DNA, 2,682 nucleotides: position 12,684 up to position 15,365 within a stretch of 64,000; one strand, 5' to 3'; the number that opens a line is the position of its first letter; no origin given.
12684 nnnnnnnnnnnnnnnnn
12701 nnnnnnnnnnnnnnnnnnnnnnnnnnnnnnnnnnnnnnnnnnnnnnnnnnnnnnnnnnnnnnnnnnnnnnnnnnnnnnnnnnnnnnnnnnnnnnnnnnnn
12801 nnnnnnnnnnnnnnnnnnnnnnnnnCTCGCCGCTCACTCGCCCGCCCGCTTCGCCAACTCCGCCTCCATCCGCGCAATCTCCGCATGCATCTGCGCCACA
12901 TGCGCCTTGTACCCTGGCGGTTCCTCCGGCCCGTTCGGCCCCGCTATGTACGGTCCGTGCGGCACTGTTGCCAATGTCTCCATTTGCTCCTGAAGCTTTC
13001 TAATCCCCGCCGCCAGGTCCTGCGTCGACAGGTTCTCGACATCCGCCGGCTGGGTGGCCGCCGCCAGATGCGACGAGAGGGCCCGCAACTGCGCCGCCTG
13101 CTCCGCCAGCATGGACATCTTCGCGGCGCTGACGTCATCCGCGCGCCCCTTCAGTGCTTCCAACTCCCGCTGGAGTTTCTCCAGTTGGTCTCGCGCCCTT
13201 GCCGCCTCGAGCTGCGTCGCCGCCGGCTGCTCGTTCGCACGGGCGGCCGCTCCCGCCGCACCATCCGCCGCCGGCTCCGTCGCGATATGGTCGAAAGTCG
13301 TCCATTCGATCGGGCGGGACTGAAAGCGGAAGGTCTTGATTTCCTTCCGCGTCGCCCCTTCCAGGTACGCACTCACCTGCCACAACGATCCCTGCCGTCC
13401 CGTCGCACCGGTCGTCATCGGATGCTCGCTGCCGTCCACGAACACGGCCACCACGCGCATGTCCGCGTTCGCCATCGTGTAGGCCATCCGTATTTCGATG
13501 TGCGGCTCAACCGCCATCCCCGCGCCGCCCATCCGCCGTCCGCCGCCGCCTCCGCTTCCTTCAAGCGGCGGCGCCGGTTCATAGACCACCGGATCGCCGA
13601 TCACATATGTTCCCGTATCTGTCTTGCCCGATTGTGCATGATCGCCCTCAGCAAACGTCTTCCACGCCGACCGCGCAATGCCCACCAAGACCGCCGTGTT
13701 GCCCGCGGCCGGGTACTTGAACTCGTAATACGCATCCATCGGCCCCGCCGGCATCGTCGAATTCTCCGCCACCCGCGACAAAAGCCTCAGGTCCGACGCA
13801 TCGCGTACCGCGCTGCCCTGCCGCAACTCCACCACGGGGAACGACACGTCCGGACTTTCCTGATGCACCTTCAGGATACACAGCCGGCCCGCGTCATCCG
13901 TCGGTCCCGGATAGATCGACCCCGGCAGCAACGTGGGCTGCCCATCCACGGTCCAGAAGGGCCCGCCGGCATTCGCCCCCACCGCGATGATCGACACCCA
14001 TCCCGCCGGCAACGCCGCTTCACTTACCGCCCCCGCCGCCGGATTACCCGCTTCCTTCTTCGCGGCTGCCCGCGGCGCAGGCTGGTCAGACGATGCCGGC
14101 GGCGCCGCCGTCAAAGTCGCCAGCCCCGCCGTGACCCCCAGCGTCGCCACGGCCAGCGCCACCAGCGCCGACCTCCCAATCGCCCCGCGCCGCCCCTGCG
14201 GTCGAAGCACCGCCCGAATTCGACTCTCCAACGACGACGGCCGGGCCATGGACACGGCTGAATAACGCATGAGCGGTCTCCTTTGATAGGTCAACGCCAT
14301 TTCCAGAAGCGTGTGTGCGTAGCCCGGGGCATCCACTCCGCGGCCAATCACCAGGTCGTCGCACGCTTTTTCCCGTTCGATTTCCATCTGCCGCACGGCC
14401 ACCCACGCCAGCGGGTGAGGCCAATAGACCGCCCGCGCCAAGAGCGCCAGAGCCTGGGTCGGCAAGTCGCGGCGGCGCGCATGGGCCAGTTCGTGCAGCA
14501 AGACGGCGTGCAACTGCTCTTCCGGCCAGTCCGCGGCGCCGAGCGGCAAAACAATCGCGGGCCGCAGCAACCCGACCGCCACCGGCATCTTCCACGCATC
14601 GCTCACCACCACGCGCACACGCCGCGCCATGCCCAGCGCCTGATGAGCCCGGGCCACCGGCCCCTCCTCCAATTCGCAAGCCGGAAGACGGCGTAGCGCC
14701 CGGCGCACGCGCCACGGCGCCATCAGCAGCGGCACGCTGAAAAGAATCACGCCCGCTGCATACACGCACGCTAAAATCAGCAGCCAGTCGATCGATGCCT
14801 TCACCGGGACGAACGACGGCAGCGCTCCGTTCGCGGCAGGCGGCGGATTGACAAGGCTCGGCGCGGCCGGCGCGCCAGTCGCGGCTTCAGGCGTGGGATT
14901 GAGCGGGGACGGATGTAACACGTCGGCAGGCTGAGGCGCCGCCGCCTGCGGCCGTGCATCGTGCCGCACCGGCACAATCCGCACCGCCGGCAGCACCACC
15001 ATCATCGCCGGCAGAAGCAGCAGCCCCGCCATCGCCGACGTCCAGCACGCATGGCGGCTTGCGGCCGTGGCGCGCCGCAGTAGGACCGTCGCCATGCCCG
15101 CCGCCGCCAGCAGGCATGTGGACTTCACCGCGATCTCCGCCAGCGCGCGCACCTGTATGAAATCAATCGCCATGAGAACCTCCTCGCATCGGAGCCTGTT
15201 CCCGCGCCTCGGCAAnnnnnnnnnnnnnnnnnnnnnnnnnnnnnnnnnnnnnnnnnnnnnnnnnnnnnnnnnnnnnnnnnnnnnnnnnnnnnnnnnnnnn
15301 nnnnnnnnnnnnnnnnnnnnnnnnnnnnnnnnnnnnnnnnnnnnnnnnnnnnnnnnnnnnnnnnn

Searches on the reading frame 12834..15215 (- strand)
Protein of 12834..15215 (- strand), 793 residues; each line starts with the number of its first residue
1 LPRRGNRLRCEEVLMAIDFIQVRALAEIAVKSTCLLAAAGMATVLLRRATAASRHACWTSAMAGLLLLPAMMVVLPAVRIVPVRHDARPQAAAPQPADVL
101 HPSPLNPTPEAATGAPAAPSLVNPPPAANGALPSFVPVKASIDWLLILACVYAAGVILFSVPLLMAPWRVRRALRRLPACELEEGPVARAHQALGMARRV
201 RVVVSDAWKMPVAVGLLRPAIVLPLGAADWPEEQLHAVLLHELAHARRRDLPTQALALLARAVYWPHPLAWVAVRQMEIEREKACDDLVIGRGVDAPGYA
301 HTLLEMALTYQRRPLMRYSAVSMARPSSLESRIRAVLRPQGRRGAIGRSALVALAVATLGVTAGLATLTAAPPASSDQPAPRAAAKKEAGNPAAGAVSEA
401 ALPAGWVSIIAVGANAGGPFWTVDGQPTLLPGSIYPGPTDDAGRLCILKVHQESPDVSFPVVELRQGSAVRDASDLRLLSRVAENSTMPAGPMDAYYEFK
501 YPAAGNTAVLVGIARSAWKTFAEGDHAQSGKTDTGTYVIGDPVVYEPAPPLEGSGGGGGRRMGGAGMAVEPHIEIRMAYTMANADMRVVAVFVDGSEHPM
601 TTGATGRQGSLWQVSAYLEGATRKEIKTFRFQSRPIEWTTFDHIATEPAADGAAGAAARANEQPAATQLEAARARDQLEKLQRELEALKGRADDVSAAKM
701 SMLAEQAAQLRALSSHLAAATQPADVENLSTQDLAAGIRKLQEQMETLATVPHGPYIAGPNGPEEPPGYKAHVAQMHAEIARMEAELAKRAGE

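Call 13: search_protein_families(library=pfam, proteins=[window:12834-15215:-])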
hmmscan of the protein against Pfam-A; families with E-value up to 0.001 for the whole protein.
window:12834-15215:- (793 aa): 1 family
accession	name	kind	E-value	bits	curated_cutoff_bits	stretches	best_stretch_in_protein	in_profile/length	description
PF05569.17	Peptidase_M56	-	6e-29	101.6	31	1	42-335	16-295/296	BlaR1 peptidase M56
